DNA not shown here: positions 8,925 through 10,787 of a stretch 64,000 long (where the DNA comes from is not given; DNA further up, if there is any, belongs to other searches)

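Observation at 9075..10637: Secretion ATPase fused to an N-terminal 16-cysteine poly-ferredoxin-like domain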

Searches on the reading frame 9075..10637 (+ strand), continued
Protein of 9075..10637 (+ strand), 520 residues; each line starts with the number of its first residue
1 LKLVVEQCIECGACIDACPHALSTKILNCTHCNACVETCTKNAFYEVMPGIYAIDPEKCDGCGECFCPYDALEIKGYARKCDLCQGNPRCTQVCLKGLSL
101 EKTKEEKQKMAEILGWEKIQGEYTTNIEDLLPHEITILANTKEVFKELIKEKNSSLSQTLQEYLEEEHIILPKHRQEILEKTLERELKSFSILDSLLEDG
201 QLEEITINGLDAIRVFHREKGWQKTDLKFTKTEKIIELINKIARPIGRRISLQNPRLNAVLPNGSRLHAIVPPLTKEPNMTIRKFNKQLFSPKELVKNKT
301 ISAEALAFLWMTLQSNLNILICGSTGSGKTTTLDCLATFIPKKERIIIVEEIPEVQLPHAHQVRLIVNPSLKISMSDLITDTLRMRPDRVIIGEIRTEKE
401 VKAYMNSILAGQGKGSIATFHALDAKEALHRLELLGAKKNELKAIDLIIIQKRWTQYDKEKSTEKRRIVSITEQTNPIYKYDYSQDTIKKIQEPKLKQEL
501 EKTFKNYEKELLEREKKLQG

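Call 5: find_homologous_proteins(query=window:9075-10637:+, max_evalue=0.00001)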
Query window:9075-10637:+ (520 aa): 5390 proteins with E <= 0.00001 among 8000 candidates; the best 120 are listed.
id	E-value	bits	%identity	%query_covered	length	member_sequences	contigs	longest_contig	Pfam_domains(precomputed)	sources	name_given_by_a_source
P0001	0.0e+0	1046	100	91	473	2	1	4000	PF00437.27,PF27713.1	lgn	-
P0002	4.8e-210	717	64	97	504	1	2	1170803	PF00437.27,PF12838.13,PF13187.12,PF27713.1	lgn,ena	-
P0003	5.6e-197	674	58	95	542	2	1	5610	PF00437.27,PF12797.13,PF12837.13,PF00037.33,PF12838.13,PF13401.13,PF13187.12,PF27713.1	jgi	-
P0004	2.7e-189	648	54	100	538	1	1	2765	PF00437.27,PF12837.13,PF12838.13,PF13187.12,PF27713.1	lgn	-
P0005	3.1e-179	615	52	99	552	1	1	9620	PF00437.27,PF12797.13,PF12837.13,PF13247.12,PF00037.33,PF12798.13,PF12838.13,PF13237.12,PF13187.12,PF27713.1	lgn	-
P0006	2.7e-168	579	50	100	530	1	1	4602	PF00437.27,PF13247.12,PF00037.33,PF12838.13,PF13187.12,PF27713.1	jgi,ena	-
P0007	9.6e-168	577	48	100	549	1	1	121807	PF00437.27,PF12837.13,PF13247.12,PF00037.33,PF12838.13,PF25160.2,PF13187.12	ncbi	ncbi:ATPase, T2SS/T4P/T4SS family [archaeon]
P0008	4.9e-166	571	48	100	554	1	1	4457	PF00437.27,PF12837.13,PF13247.12,PF00037.33,PF12838.13,PF13187.12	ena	-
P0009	5.6e-166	571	49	99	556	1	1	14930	PF14697.12,PF00437.27,PF12797.13,PF12837.13,PF13247.12,PF00037.33,PF12798.13,PF12838.13,PF25160.2,PF13237.12,PF13187.12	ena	-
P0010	1.3e-165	570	51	91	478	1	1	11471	PF00437.27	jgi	jgi:Flp pilus assembly CpaF family ATPase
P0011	2.2e-163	563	49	97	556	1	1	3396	PF00437.27,PF12837.13,PF00037.33,PF12838.13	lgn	-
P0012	2.9e-162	559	50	98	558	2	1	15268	PF14697.12,PF00437.27,PF12797.13,PF12837.13,PF13247.12,PF00037.33,PF12838.13,PF25160.2,PF13237.12,PF13187.12,PF27713.1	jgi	-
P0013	1.6e-160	553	48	100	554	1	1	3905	PF14697.12,PF00437.27,PF12837.13,PF13247.12,PF13484.12,PF12838.13,PF12800.13,PF12797.13,PF00037.33,PF25160.2,PF13237.12,PF13187.12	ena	-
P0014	4.4e-160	552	48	100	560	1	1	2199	PF00437.27,PF12837.13,PF13247.12,PF00037.33,PF12838.13,PF13187.12,PF27713.1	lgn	-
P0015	2.3e-158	546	48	100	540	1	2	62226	PF00437.27,PF12837.13,PF13247.12,PF13484.12,PF12838.13,PF13534.12,PF12800.13,PF12797.13,PF00037.33,PF25160.2,PF13237.12,PF13187.12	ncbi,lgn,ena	-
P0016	2.4e-157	543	46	100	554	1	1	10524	PF14697.12,PF00437.27,PF12797.13,PF12837.13,PF13247.12,PF00037.33,PF12838.13,PF25160.2,PF13237.12,PF13187.12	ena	-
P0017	7.9e-150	518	50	91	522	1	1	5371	PF00437.27,PF13247.12,PF27713.1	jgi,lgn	jgi:Flp pilus assembly CpaF family ATPase/NAD-dependent dihydropyrimidine dehydrogenase PreA subunit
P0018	1.3e-149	517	47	99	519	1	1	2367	PF14697.12,PF00437.27,PF12837.13,PF12798.13,PF13484.12,PF12838.13,PF12800.13,PF27713.1,PF12797.13,PF00037.33,PF13237.12,PF13183.12,PF13187.12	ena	-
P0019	2.8e-145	503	46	99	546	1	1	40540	PF00437.27,PF12837.13,PF13247.12,PF12798.13,PF13484.12,PF12838.13,PF27713.1,PF12797.13,PF00037.33,PF25160.2,PF13237.12,PF13187.12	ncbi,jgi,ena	-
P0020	5.0e-144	499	44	100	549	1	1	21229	PF14697.12,PF00437.27,PF12837.13,PF12798.13,PF13484.12,PF12838.13,PF12800.13,PF27713.1,PF12797.13,PF00037.33,PF25160.2,PF13237.12,PF13183.12,PF13187.12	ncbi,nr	ncbi:MAG: Flp pilus assembly complex ATPase component TadA [Candidatus Diapherotrites archaeon]|nr:F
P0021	3.9e-139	483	45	99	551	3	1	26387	PF14697.12,PF00437.27,PF12837.13,PF13247.12,PF12798.13,PF13484.12,PF12838.13,PF12800.13,PF27713.1,PF12797.13,PF00037.33,PF25160.2,PF13237.12,PF13187.12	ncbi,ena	-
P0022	1.1e-136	475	45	92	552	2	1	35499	PF00437.27,PF12797.13,PF12837.13,PF13247.12,PF00037.33,PF13484.12,PF12838.13,PF13237.12,PF13187.12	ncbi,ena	-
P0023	7.1e-132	459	43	96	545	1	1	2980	PF14697.12,PF00437.27,PF12837.13,PF13247.12,PF13484.12,PF12838.13,PF12800.13,PF27713.1,PF12797.13,PF00037.33,PF25160.2,PF13237.12,PF13187.12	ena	-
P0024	4.4e-130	453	43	99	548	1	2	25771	PF14697.12,PF00437.27,PF12837.13,PF13247.12,PF12798.13,PF13484.12,PF12838.13,PF12800.13,PF12797.13,PF00037.33,PF25160.2,PF13237.12,PF13187.12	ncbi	-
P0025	1.6e-129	451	43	99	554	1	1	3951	PF14697.12,PF00437.27,PF12797.13,PF12837.13,PF13247.12,PF00037.33,PF12838.13,PF25160.2,PF13237.12,PF13187.12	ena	-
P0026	5.9e-126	439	44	92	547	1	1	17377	PF14697.12,PF00437.27,PF12837.13,PF13247.12,PF13484.12,PF12838.13,PF27713.1,PF12797.13,PF00037.33,PF25160.2,PF13237.12,PF13187.12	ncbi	-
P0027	6.7e-124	432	47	87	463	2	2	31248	PF00437.27,PF00005.34,PF00037.33,PF12838.13,PF27713.1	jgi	jgi:Flp pilus assembly CpaF family ATPase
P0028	3.7e-123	430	41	100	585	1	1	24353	PF00437.27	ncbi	-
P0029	4.0e-119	417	40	100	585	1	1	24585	PF00437.27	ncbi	ncbi:MAG: ATPase, T2SS/T4P/T4SS family [Candidatus Micrarchaeota archaeon]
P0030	2.2e-118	414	42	94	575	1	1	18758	PF00437.27,PF27713.1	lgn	-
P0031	1.0e-116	409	41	100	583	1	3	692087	PF00437.27,PF12837.13,PF00037.33,PF12838.13,PF25160.2,PF13237.12,PF27713.1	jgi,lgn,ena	jgi:Flp pilus assembly CpaF family ATPase/Fe-S-cluster-containing hydrogenase component 2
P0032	3.0e-116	407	41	100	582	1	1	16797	PF00437.27,PF12797.13,PF12837.13,PF00037.33,PF12838.13,PF25160.2,PF13187.12,PF27713.1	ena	-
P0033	6.6e-116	406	40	100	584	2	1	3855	PF00437.27,PF12797.13,PF12837.13,PF00037.33,PF13484.12,PF12838.13,PF25160.2,PF13237.12,PF13187.12,PF27713.1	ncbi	-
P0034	8.6e-116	406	39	98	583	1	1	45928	PF00437.27,PF25160.2,PF27713.1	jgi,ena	-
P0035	9.7e-116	406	43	99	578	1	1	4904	PF00437.27,PF12837.13,PF13247.12,PF00037.33,PF12838.13,PF13187.12,PF27713.1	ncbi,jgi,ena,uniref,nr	ncbi:MAG: hypothetical protein DRO04_00915 [Candidatus Iainarchaeum archaeon]|uniref:4Fe-4S ferredox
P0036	1.2e-115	405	42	91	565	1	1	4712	PF00437.27,PF00037.33,PF12838.13,PF25160.2,PF27713.1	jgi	jgi:Flp pilus assembly CpaF family ATPase/ferredoxin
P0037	1.6e-115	405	44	100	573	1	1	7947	PF00437.27,PF12797.13,PF12837.13,PF13247.12,PF00037.33,PF12838.13,PF13187.12,PF27713.1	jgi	-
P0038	2.1e-115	404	39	100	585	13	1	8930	PF00437.27,PF12797.13,PF12837.13,PF00037.33,PF13484.12,PF12838.13,PF25160.2,PF13237.12,PF13187.12,PF27713.1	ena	-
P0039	4.8e-115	403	39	100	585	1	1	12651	PF00437.27,PF12797.13,PF12837.13,PF00037.33,PF13484.12,PF12838.13,PF25160.2,PF13237.12,PF27713.1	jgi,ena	-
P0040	5.7e-115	403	44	100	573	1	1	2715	PF00437.27,PF12797.13,PF12837.13,PF13247.12,PF00037.33,PF12838.13,PF13187.12,PF27713.1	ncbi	-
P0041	6.5e-115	403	40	100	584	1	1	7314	PF00437.27,PF12797.13,PF12837.13,PF00037.33,PF13484.12,PF12838.13,PF25160.2,PF13237.12,PF13187.12,PF27713.1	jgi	jgi:Flp pilus assembly CpaF family ATPase/NAD-dependent dihydropyrimidine dehydrogenase PreA subunit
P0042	7.4e-115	403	42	94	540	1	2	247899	PF00437.27,PF12797.13,PF12837.13,PF13247.12,PF00037.33,PF13484.12,PF12838.13,PF25160.2,PF13237.12,PF13187.12,PF27713.1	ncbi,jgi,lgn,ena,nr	ncbi:hypothetical protein DRN74_00070 [Candidatus Micrarchaeota archaeon]|nr:MAG: hypothetical prote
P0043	9.8e-115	402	40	100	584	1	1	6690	PF00437.27,PF12797.13,PF12837.13,PF00037.33,PF13484.12,PF12838.13,PF25160.2,PF13237.12,PF13187.12,PF27713.1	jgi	jgi:Flp pilus assembly CpaF family ATPase/Fe-S-cluster-containing hydrogenase component 2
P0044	1.0e-114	402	44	100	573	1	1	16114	PF00437.27,PF12797.13,PF12837.13,PF13247.12,PF00037.33,PF12838.13,PF13187.12,PF27713.1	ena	-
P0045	1.1e-114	402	42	99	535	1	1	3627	PF00437.27,PF12797.13,PF12837.13,PF00037.33,PF12838.13,PF13237.12,PF27713.1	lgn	-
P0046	1.4e-114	402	44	100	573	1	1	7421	PF00437.27,PF12797.13,PF12837.13,PF13247.12,PF00037.33,PF12838.13,PF13187.12,PF27713.1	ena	-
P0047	5.4e-114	400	38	94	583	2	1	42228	PF00437.27,PF12837.13,PF00037.33,PF12838.13,PF25160.2,PF13237.12,PF13187.12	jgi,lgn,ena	-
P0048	6.5e-114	400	44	91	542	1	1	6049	PF00437.27,PF12797.13,PF12837.13,PF13247.12,PF00037.33,PF13484.12,PF12838.13,PF25160.2,PF13237.12,PF13187.12,PF27713.1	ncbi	-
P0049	1.6e-113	398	39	100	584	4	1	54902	PF14697.12,PF00437.27,PF12797.13,PF12837.13,PF00037.33,PF12838.13,PF25160.2,PF27713.1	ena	-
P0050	2.1e-113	398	39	100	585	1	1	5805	PF00437.27,PF12797.13,PF12837.13,PF00037.33,PF13484.12,PF12838.13,PF25160.2,PF13237.12,PF27713.1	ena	-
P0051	1.0e-112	396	40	98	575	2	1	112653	PF00437.27,PF27713.1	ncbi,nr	ncbi:Flp pilus assembly complex ATPase component TadA [Candidatus Micrarchaeota archaeon]|nr:Flp pil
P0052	1.6e-112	395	39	98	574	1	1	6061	PF00437.27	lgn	-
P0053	3.3e-112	394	39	100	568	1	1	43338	PF14697.12,PF00437.27,PF12837.13,PF13247.12,PF00037.33,PF12838.13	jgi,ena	-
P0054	6.1e-112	393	38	98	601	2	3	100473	PF00437.27,PF12837.13,PF00037.33,PF12838.13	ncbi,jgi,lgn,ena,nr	ncbi:MAG: Flp pilus assembly complex ATPase component TadA [Candidatus Diapherotrites archaeon]|nr:F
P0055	8.1e-112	393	40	99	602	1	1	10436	PF00437.27,PF12837.13,PF00037.33,PF12838.13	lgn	-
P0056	1.4e-111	392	41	99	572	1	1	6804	PF14697.12,PF00437.27,PF12797.13,PF12837.13,PF00037.33,PF13484.12,PF12838.13,PF25160.2,PF13237.12,PF13187.12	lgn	-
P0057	2.2e-111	391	43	100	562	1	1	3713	PF14697.12,PF00437.27,PF12797.13,PF12837.13,PF00037.33,PF13484.12,PF12838.13,PF13237.12,PF12800.13,PF13187.12,PF27713.1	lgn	-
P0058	2.3e-111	391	41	100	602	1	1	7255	PF00437.27,PF12837.13,PF00037.33,PF12838.13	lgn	-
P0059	2.4e-111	391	40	95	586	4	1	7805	PF00437.27,PF12837.13,PF25160.2,PF27713.1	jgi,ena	-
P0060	3.0e-111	391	41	97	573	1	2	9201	PF00437.27,PF12837.13,PF00037.33,PF12838.13,PF13187.12,PF27713.1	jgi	jgi:Flp pilus assembly CpaF family ATPase/Fe-S-cluster-containing hydrogenase component 2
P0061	3.0e-110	387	40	93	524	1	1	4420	PF00437.27,PF12837.13,PF13247.12,PF00037.33,PF25160.2,PF13187.12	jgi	-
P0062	3.5e-110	387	40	97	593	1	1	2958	PF00437.27,PF12837.13,PF00037.33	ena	-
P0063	3.6e-110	387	40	94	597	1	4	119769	PF00437.27,PF12797.13,PF12837.13,PF13247.12,PF00037.33,PF12838.13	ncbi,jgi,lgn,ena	-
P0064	4.0e-110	387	40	92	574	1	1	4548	PF00437.27,PF12797.13,PF12837.13,PF00037.33,PF12838.13,PF13237.12,PF13187.12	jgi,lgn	jgi:Flp pilus assembly CpaF family ATPase/Fe-S-cluster-containing hydrogenase component 2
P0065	6.4e-110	386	41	93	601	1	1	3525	PF00437.27,PF12837.13,PF00037.33,PF12838.13,PF13187.12,PF27713.1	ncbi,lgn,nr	ncbi:MAG: Flp pilus assembly complex ATPase component TadA [Candidatus Diapherotrites archaeon]|nr:F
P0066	7.3e-110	386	40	99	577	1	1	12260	PF14697.12,PF00437.27,PF12797.13,PF00037.33,PF12838.13,PF25160.2,PF13187.12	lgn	-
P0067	2.4e-109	384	43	90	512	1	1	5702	PF00437.27,PF12837.13,PF13247.12,PF00037.33,PF12838.13,PF25160.2,PF13237.12,PF13187.12,PF27713.1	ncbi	-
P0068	4.3e-109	384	39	97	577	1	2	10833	PF00437.27,PF12837.13,PF00037.33,PF12838.13,PF25160.2,PF13187.12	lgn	-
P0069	5.6e-109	383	38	98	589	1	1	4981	PF00437.27,PF00037.33,PF12838.13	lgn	-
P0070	6.4e-109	383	40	99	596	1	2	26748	PF00437.27,PF12837.13,PF00037.33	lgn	-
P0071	9.1e-109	383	41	97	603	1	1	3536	PF00437.27,PF12837.13,PF12838.13,PF27713.1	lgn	-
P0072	1.0e-108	382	41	100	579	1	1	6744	PF00437.27,PF12837.13,PF00037.33,PF12838.13,PF13401.13,PF25160.2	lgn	-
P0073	1.4e-108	382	41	99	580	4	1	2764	PF00437.27,PF27713.1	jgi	-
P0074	2.2e-108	381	39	97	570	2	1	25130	PF00437.27,PF12837.13,PF13247.12,PF00037.33,PF12838.13,PF27713.1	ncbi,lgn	ncbi:MAG: ATPase, T2SS/T4P/T4SS family [Candidatus Diapherotrites archaeon]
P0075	3.2e-108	381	42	98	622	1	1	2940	PF00437.27,PF12838.13,PF27713.1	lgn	-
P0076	3.3e-108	381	41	99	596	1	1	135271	PF00437.27,PF12837.13,PF00037.33,PF12838.13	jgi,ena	-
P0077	3.3e-108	381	40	97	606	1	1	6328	PF00437.27,PF12838.13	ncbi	-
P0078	4.2e-108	380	41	100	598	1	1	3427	PF00437.27,PF12837.13,PF00037.33,PF12838.13,PF27713.1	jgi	-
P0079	6.7e-108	380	41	95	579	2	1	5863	PF00437.27,PF12837.13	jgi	-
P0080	9.3e-108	379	39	96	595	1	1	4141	PF00437.27,PF12837.13,PF00037.33,PF12838.13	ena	-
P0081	1.4e-107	379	40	98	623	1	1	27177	PF00437.27,PF12837.13,PF00037.33,PF12838.13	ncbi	-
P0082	1.5e-107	379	40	100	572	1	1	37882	PF00437.27,PF12837.13,PF00037.33,PF12838.13,PF25160.2,PF13187.12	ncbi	-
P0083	1.8e-107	378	42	83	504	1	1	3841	PF14697.12,PF00437.27,PF12797.13,PF12837.13,PF13247.12,PF00037.33,PF12838.13,PF25160.2,PF13237.12,PF27713.1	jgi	-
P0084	1.8e-107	378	41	98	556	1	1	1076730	PF00437.27,PF12797.13,PF12837.13,PF00037.33,PF12838.13,PF25160.2,PF13237.12,PF13187.12,PF27713.1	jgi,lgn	jgi:Flp pilus assembly CpaF family ATPase/Fe-S-cluster-containing hydrogenase component 2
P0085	3.0e-107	378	39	100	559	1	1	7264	PF00437.27,PF12797.13,PF12837.13,PF00037.33,PF12798.13,PF13484.12,PF12838.13,PF13237.12,PF12800.13,PF13187.12,PF27713.1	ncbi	ncbi:MAG: ATPase, T2SS/T4P/T4SS family [archaeon]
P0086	1.2e-106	376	38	98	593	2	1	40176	PF00437.27,PF12837.13,PF00037.33,PF12838.13,PF25160.2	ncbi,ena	-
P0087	2.3e-106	375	39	99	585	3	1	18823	PF16796.12,PF00437.27,PF12837.13,PF13247.12,PF00037.33,PF25160.2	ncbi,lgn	-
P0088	2.6e-106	374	40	98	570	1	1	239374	PF14697.12,PF00437.27,PF12837.13,PF12798.13,PF13484.12,PF12838.13,PF13401.13,PF12800.13,PF27713.1,PF12797.13,PF00037.33,PF25160.2,PF13237.12,PF13187.12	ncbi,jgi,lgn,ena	-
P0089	4.5e-106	374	39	100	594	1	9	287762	PF00437.27,PF12838.13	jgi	-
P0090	8.5e-106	373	38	100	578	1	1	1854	PF00437.27,PF12837.13,PF00037.33,PF12838.13,PF13187.12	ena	-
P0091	1.3e-105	372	37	99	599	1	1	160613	PF00437.27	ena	-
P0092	3.9e-105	371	39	100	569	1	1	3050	PF00437.27,PF12797.13,PF12837.13,PF00037.33,PF12838.13,PF25160.2,PF13187.12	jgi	jgi:archaeal flagellar protein FlaI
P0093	4.7e-105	370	40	98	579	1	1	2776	PF00437.27,PF00037.33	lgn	-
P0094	6.4e-105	370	39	98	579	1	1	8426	PF00437.27,PF25160.2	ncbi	-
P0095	2.0e-104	368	38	97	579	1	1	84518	PF00437.27,PF12837.13,PF00037.33,PF27713.1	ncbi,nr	ncbi:MAG: ATPase, T2SS/T4P/T4SS family [Candidatus Diapherotrites archaeon]|nr:ATPase, T2SS/T4P/T4SS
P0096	2.2e-104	368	40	97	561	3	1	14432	PF14697.12,PF00437.27,PF12837.13,PF12798.13,PF13484.12,PF12838.13,PF12800.13,PF27713.1,PF12797.13,PF00037.33,PF13237.12,PF13187.12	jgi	-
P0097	2.8e-104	368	39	97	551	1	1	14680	PF00437.27,PF12797.13,PF12837.13,PF00037.33,PF12838.13,PF25160.2,PF13237.12,PF13187.12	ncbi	ncbi:MAG: ATPase, T2SS/T4P/T4SS family, partial [Candidatus Micrarchaeota archaeon]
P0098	3.1e-104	368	40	100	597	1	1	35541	PF00437.27,PF12837.13,PF00037.33,PF12838.13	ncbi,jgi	-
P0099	3.7e-104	367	40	93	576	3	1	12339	PF00437.27,PF12797.13,PF12837.13,PF13247.12,PF00037.33,PF12838.13,PF25160.2,PF13187.12,PF27713.1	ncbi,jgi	-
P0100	4.8e-104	367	40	93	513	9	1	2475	PF00437.27,PF12837.13,PF00037.33,PF27713.1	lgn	-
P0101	5.9e-104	367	38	99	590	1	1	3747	PF00437.27,PF12797.13,PF12837.13,PF00037.33,PF12838.13,PF25160.2,PF13237.12,PF27713.1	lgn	-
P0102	7.5e-104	366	40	99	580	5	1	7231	PF00437.27,PF13401.13,PF27713.1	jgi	-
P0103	8.6e-104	366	45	76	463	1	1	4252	PF00437.27,PF27713.1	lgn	-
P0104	1.1e-103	366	38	100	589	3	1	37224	PF00437.27,PF12837.13,PF13247.12,PF00037.33,PF12838.13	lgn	-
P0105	1.7e-103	365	45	72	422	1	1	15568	PF00437.27,PF27713.1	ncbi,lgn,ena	-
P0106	3.8e-103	364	40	98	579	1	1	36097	PF00437.27,PF12837.13,PF00037.33,PF12838.13,PF27713.1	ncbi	-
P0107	4.0e-103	364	39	99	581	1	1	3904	PF00437.27,PF12837.13,PF13247.12,PF00037.33,PF12838.13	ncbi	-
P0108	1.1e-102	363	40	95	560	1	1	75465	PF00437.27,PF12837.13,PF00037.33,PF12838.13,PF25160.2,PF13237.12,PF13187.12,PF27713.1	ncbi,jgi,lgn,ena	-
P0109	1.5e-102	362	41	83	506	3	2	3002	PF00437.27,PF12837.13,PF13247.12,PF00037.33,PF12838.13,PF25160.2,PF13187.12,PF27713.1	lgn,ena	-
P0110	2.0e-102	362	41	89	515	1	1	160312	PF00437.27,PF12797.13,PF12837.13,PF13247.12,PF00037.33,PF13484.12,PF12838.13,PF25160.2,PF13237.12,PF12800.13,PF13187.12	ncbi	-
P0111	5.4e-102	360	40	99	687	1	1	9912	PF00437.27,PF12837.13,PF00037.33,PF12838.13,PF13187.12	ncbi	-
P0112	6.0e-102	360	39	97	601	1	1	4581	PF00437.27,PF27713.1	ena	-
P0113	7.9e-102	360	40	88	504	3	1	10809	PF14697.12,PF00437.27,PF12837.13,PF13247.12,PF00037.33,PF12838.13,PF25160.2,PF13237.12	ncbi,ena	-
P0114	8.0e-102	360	41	90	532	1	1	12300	PF00437.27,PF12837.13,PF13247.12,PF00037.33,PF12838.13,PF25160.2,PF27713.1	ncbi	-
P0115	1.6e-101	359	42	93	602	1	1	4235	PF00437.27,PF27713.1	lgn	-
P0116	1.9e-101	358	39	95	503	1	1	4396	PF00437.27,PF12837.13,PF13247.12,PF00037.33,PF27713.1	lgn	-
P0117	2.9e-101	358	38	93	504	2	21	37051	PF14697.12,PF00437.27,PF12797.13,PF12837.13,PF00037.33,PF12838.13,PF25160.2,PF13237.12,PF13187.12,PF27713.1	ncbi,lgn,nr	ncbi:MAG: archaeal flagellar protein FlaI [Candidatus Diapherotrites archaeon]|nr:archaeal flagellar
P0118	3.6e-101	358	42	83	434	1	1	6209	PF00437.27,PF12797.13,PF12837.13,PF00037.33,PF13484.12,PF12838.13,PF13534.12,PF13237.12,PF12800.13,PF13187.12,PF27713.1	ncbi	-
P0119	5.5e-101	357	41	94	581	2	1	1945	PF00437.27,PF27713.1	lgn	-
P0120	8.4e-101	356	39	93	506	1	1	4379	PF00437.27,PF12837.13,PF13247.12,PF00037.33,PF12838.13,PF25160.2,PF27713.1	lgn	-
